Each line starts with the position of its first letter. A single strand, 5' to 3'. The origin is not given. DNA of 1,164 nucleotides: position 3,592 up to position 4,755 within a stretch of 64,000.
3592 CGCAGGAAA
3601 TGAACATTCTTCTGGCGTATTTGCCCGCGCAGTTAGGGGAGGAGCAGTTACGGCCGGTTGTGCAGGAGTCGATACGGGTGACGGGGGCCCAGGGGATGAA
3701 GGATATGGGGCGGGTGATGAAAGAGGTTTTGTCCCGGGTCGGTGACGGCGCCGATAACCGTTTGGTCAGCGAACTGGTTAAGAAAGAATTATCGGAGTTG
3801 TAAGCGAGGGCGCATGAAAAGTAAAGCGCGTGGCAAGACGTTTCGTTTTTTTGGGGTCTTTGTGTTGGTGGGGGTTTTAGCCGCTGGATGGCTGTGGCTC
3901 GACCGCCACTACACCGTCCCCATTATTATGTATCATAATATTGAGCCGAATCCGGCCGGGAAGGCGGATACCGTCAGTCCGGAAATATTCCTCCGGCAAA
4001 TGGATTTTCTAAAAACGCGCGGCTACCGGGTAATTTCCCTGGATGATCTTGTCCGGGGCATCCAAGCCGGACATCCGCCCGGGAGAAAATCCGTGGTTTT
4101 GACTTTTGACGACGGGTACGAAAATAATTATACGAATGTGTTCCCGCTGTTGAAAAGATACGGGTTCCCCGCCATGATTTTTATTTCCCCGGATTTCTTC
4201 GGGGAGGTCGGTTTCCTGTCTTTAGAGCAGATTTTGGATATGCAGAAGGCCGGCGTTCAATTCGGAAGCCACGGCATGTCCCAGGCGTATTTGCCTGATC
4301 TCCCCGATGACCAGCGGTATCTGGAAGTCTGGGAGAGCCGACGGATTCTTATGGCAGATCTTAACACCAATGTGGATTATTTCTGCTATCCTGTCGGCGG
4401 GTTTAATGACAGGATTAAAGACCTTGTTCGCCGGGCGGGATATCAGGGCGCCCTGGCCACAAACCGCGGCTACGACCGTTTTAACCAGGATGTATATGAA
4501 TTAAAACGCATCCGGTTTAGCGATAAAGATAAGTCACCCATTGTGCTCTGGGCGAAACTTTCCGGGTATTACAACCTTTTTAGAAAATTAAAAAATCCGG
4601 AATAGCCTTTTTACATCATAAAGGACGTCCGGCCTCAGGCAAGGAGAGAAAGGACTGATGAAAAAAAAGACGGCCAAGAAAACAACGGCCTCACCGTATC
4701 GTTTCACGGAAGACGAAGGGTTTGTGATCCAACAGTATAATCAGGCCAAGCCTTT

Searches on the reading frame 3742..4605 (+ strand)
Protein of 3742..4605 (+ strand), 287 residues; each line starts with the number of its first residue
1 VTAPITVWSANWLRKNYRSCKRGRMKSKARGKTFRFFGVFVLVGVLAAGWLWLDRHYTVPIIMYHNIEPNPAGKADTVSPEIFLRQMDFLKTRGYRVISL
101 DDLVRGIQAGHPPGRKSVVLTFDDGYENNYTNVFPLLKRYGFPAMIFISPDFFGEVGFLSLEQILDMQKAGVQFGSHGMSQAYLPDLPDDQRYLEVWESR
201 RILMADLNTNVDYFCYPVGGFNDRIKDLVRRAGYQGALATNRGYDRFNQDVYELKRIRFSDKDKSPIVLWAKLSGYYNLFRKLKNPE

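Call 64: search_protein_families(library=pfam, proteins=[window:3742-4605:+], max_evalue=0.00001)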
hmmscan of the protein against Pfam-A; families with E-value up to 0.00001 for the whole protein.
window:3742-4605:+ (287 aa): 1 family
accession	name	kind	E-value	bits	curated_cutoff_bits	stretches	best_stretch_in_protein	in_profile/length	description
PF01522.26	Polysacc_deac_1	-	4.4e-24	85.2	23.1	1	112-236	3-123/124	Polysaccharide deacetylase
